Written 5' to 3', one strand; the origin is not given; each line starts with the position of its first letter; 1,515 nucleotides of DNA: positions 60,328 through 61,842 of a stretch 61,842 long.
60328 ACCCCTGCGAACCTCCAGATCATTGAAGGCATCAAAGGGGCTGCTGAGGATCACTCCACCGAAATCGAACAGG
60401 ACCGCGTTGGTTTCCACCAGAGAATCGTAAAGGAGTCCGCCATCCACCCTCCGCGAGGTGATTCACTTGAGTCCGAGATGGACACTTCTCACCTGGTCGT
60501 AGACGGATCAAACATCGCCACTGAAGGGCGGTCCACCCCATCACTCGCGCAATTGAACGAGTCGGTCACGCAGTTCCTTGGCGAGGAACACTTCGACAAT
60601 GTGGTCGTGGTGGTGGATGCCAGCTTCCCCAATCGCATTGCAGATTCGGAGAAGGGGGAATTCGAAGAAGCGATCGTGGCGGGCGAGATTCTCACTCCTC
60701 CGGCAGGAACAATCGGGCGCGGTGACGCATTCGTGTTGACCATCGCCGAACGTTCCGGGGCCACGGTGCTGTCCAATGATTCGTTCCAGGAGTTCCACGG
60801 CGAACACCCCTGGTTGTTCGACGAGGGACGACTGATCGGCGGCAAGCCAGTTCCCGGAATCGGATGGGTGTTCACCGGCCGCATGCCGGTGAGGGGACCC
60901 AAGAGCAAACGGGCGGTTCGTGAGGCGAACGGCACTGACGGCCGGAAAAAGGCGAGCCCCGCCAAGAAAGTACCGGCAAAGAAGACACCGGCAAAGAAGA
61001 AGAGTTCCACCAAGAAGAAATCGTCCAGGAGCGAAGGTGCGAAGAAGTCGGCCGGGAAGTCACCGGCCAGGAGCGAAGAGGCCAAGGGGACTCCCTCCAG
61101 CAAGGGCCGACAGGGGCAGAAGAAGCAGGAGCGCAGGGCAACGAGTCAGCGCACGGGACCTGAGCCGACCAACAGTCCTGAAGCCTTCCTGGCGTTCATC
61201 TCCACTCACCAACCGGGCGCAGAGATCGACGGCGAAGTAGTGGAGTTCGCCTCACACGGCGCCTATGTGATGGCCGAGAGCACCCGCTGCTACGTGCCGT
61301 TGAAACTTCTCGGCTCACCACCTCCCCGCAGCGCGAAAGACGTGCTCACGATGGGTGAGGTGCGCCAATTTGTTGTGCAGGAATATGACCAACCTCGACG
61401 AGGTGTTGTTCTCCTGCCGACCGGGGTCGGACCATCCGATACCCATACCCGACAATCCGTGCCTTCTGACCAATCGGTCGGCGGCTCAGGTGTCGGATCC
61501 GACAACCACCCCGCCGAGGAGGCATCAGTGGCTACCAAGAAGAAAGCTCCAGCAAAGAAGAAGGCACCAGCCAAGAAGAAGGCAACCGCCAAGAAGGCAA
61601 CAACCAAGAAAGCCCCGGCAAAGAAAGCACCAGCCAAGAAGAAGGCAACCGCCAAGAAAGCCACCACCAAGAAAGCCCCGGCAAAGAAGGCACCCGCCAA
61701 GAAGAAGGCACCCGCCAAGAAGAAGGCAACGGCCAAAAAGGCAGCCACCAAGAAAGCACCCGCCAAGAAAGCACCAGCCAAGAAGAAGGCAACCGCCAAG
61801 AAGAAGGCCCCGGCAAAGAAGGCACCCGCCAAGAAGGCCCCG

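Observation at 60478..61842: Unlisted right-edge ORF: Regnase/Zc3h12a-like NYN RNase fused to an S1 domain and a histone-H1-like polycationic tail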

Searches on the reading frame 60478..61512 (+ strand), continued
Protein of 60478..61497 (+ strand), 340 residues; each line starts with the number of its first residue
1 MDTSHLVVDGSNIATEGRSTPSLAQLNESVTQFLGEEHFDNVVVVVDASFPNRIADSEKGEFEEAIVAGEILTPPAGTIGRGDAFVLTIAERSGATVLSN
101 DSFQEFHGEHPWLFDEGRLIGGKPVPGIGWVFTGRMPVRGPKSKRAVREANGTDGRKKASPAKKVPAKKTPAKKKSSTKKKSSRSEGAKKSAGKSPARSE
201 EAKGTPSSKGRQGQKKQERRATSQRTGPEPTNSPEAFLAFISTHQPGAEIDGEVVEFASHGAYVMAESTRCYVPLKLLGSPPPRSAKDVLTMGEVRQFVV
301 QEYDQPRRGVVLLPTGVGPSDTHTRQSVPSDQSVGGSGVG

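Call 42: search_protein_families(library=ncbifam, proteins=[L002:9590-11326:+, L053:9847-10629:+], max_evalue=0.00001)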
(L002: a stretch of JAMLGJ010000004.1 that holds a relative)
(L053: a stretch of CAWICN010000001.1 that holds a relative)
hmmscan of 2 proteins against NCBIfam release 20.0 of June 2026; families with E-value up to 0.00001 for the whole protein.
L002:9590-11326:+ (578 aa): 189 families (the best 25 are shown)
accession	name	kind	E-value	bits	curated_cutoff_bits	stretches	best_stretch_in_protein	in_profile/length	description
TIGR03719.1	ABC_ABC_ChvD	subfamily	1.2e-278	925.2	806.75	1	15-576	1-552/552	energy-dependent translational throttle protein EttA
NF008775.0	PRK11819.1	equivalog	3.7e-277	920.4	599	1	14-578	2-556/556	energy-dependent translational throttle protein EttA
NF050005.1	ABC_ATPase_Uup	equivalog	1.3e-128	430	900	1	31-566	15-539/636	ATP-binding cassette ATPase Uup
NF008358.0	PRK11147.1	equivalog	5.5e-118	394.9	936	1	31-561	15-534/635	ABC transporter ATP-binding protein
NF000355.4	ribo_prot_ABC_F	equivalog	8.9e-111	371.2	380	3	30-293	13-235/499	ribosomal protection-like ABC-F family protein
NF000171.1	ABCF_producer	exception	2.4e-85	287.1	800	3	20-325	5-311/541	TlrC/CarA/OleB/SrmB family ABC-F type ribosomal protection protein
NF011646.0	PRK15064.1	equivalog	1.2e-80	271.4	762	1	33-555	15-525/530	ABC-F family ATPase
NF000170.2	ABCF_Vga_all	exception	4.5e-73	246.5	725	2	335-559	268-474/521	Vga family ABC-F type ribosomal protection protein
NF007921.0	PRK10636.1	equivalog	1.4e-72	245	917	2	128-556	100-518/638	ABC transporter ATP-binding protein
NF000168.2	ABCF_Msr_all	exception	2.3e-71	240.8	680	3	171-319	96-242/487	Msr family ABC-F type ribosomal protection protein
NF000514.1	ABCF_OptrA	exception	5.3e-70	236.5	1450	1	34-557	35-551/655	ABC-F type ribosomal protection protein OptrA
NF043038.1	ABCF_CplR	exception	1e-69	235.7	780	2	319-562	266-493/544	ABC-F type ribosomal protection protein CplR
NF000166.1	ABCF_CarA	exception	1.1e-68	231.8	1050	3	30-285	16-283/556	ABC-F type ribosomal protection protein Car(A)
NF000169.2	ABCF_Sal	exception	4e-58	197.4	725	2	170-457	125-421/542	Sal family ABC-F type ribosomal protection protein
NF000167.2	ABCF_Lsa_all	exception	3e-57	194.7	750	4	173-303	115-240/492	Lsa family ABC-F type ribosomal protection protein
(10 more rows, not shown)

L053:9847-10629:+ (260 aa): 4 families
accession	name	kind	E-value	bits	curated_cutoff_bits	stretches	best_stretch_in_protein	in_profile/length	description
TIGR00633.1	xth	equivalog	4e-75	252.6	99.05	1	1-255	1-254/255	exodeoxyribonuclease III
TIGR00195.1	exoDNase_III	equivalog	2.1e-69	234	182.55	1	1-253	1-252/254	exodeoxyribonuclease III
NF008733.0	PRK11756.1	equivalog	3.4e-50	170.8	280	1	1-255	1-267/269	exodeoxyribonuclease III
NF010489.0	PRK13911.1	equivalog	7.8e-25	88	503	1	1-253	1-247/250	exodeoxyribonuclease III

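Call 46: search_dna_similar(query=window:60478-61437:+, collection=phages, mode=protein, max_evalue=0.001, max_rows=10)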
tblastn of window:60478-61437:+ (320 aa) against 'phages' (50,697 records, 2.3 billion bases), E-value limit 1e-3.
No match.

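Call 47: search_dna_similar(query=window:60478-61437:+, collection=plasmids, mode=protein, max_evalue=0.001, max_rows=15)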
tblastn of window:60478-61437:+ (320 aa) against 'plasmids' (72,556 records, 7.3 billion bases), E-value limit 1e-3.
No match.

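Call 55: list_cluster_members(proteins=[P0100, P0059, P0036])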
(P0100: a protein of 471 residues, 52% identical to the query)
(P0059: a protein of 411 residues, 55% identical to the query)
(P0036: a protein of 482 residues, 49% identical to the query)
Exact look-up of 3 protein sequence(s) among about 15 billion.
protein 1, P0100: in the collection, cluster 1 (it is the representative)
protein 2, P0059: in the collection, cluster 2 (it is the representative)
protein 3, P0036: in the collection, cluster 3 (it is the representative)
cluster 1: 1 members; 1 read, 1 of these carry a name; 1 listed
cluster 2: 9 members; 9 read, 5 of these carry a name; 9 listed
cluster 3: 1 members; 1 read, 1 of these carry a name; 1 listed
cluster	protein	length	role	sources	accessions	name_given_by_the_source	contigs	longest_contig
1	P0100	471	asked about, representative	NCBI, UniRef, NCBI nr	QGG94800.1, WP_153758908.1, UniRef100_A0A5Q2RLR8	histone H1-like repetitive region-containing protein [Actinomarinicola tropica] | S1 RNA-binding domain-containing protein n=1 Tax=Actinomarinicola tropica TaxID=2789776 ...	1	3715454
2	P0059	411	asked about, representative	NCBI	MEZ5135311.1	MAG: S1 RNA-binding domain-containing protein [Acidimicrobiales bacterium]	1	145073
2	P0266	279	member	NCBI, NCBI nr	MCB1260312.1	MAG: hypothetical protein KDB33_07990, partial [Acidimicrobiales bacterium] | hypothetical protein [Acidimicrobiales bacterium]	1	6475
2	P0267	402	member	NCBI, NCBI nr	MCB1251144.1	MAG: S1 RNA-binding domain-containing protein [Acidimicrobiales bacterium] | S1 RNA-binding domain-containing protein [Acidimicrobiales bacterium]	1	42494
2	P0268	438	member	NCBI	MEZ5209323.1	MAG: S1 RNA-binding domain-containing protein [Acidimicrobiales bacterium]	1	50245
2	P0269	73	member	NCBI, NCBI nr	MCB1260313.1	MAG: hypothetical protein KDB33_07995, partial [Acidimicrobiales bacterium] | hypothetical protein [Acidimicrobiales bacterium]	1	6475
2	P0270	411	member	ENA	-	-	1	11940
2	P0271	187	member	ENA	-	-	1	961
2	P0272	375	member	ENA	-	-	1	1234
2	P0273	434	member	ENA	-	-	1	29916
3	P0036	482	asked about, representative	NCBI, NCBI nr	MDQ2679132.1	MAG: histone H1-like repetitive region-containing protein [Actinomycetota bacterium] | histone H1-like repetitive region-containing protein [Actinomycetota bacterium]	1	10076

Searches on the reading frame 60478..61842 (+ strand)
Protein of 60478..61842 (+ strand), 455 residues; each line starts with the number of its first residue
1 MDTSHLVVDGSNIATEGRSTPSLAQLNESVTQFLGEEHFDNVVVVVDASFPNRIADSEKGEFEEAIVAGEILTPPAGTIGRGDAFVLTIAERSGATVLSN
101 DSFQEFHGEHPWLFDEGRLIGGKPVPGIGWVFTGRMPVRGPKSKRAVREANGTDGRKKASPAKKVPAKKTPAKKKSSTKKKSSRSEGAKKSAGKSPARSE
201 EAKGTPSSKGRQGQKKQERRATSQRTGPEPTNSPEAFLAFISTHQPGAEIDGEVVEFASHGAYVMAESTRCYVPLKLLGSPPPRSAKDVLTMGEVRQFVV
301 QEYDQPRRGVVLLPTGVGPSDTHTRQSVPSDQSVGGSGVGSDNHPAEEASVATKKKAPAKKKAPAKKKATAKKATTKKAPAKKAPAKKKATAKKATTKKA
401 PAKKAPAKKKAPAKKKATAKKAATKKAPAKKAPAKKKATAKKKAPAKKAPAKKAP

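Call 4: search_protein_families(library=pfam, proteins=[window:60478-61842:+], max_evalue=1)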
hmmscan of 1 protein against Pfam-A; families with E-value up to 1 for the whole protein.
window:60478-61842:+ (455 aa): 3 families
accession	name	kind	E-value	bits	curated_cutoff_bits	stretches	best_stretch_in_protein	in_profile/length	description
PF11977.14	RNase_Zc3h12a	-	2.2e-08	34.4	23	1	5-111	4-118/154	Zc3h12a-like Ribonuclease NYN domain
PF07382.16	HC2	-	1.2e-07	32.5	40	2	352-454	28-130/194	Histone H1-like nucleoprotein HC2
PF00575.29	S1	-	2.8e-05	24.8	22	1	244-312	2-71/74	S1 RNA binding domain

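Call 5: search_protein_families(library=ncbifam, proteins=[window:60478-61842:+], max_evalue=1)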
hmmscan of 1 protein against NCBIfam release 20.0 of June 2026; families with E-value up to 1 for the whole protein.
window:60478-61842:+ (455 aa): 4 families
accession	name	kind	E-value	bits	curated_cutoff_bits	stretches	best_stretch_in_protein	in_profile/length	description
NF038053.1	hist_H1_lk_Burk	equivalog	4e-11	43.5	80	2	351-455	29-130/195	histone H1-like DNA-binding protein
NF011492.0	PRK14900.1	equivalog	2.8e-07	28.8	1783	1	142-217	967-1038/1044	valine--tRNA ligase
NF050153.2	Rv3852_fam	equivalog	0.0041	17.6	100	1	343-390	17-64/145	Rv3852 family protein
NF038052.1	histone_lik_HC2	exception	0.3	11.2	135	0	356-453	21-114/201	histone H1-like DNA-binding protein Hc2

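Call 6: search_solved_structures(query=window:60478-61842:+, max_evalue=10, show_alignments=3)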
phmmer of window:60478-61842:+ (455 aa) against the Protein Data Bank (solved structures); distinct sequences matched with E-value up to 10: 20.
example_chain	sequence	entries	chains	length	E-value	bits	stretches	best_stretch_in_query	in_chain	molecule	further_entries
7vpz_F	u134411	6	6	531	0.027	17.1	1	367-453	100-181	RNA polymerase principal sigma factor HrdB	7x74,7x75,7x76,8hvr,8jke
7vpd_F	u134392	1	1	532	0.027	17.1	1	367-453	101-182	RNA polymerase sigma factor SigA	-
8k60_F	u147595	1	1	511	0.03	17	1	367-453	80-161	RNA polymerase principal sigma factor HrdB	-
5v7q_S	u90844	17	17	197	0.061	15.9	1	380-452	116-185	50S ribosomal protein L22 | Large ribosomal subunit protein uL22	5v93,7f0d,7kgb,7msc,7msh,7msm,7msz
8wzc_A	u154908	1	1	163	0.21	14.2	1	2-112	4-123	Protein KHNYN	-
7lhl_A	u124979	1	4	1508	0.27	13.8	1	47-110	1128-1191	ATP-dependent DNA helicase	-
9s2d_A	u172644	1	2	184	0.6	12.7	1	2-112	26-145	Protein KHNYN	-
5bt1_D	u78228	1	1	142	0.9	12.1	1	160-409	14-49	Histone H2B.1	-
6uph_D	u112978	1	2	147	1.1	11.8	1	371-410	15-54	Histone H2B.1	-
5h9v_A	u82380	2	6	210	1.3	11.6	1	1-119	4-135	Ribonuclease ZC3H12A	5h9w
7ndi_A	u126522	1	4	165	2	11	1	6-112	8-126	Probable ribonuclease ZC3H12C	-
3v32_B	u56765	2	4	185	2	10.9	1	6-119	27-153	Ribonuclease ZC3H12A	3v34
7ndh_A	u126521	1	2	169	2.1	10.9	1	6-112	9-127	Probable ribonuclease ZC3H12C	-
22tu_LM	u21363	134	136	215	4.2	9.9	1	371-454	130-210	60S ribosomal protein L14 | 60S RIBOSOMAL PROTEIN EL14 | eL14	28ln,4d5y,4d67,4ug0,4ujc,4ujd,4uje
3jcs_h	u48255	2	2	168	4.8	9.7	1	399-443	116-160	ribosomal protein L34e | eL34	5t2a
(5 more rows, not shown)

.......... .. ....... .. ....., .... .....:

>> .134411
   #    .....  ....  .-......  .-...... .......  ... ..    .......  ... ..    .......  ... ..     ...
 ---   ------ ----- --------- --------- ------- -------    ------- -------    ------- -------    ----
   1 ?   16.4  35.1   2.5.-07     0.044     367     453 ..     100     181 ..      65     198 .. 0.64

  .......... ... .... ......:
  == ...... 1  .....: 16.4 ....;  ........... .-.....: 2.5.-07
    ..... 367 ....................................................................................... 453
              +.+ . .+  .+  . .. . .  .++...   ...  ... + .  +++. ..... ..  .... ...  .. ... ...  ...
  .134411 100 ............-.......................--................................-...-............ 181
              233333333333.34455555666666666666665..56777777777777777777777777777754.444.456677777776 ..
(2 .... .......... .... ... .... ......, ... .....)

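Call 40: search_protein_families(library=padloc, proteins=[window:60478-61842:+], max_evalue=0.01)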
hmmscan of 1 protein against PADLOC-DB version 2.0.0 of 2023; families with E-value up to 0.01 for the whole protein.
window:60478-61842:+ (455 aa): 0 families
